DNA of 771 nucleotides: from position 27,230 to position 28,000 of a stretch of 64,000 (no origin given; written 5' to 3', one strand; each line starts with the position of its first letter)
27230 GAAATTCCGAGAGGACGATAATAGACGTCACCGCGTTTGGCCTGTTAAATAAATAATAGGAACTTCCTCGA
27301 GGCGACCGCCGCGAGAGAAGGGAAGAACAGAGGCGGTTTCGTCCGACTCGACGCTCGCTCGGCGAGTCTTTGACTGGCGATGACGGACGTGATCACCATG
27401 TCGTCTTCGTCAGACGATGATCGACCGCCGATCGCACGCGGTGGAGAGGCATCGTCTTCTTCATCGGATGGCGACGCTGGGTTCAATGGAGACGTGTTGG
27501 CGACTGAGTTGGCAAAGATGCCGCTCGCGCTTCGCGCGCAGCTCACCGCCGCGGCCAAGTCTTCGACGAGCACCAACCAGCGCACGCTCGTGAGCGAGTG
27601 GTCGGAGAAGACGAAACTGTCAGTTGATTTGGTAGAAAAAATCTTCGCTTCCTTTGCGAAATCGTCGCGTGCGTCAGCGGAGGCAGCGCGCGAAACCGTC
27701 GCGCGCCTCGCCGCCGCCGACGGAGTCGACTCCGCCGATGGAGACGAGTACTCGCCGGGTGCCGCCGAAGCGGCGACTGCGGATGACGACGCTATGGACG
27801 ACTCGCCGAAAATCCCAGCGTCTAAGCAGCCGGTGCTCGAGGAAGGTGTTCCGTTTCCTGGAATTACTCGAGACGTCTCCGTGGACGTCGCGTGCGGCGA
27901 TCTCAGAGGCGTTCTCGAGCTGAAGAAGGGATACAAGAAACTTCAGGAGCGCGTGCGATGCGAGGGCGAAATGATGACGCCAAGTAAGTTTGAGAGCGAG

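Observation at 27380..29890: SAND domain fused to a PNUTS-like PP1-regulatory module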

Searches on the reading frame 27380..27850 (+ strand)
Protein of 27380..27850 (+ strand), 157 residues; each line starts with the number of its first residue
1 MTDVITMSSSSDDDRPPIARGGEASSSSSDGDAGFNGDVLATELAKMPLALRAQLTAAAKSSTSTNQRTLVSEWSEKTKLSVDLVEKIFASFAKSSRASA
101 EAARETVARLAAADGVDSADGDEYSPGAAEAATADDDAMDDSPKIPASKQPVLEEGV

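Call 54: search_protein_families(library=pfam, proteins=[window:27380-27850:+], max_evalue=0.01)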
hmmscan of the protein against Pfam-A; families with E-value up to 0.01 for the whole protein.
window:27380-27850:+ (157 aa): 0 families
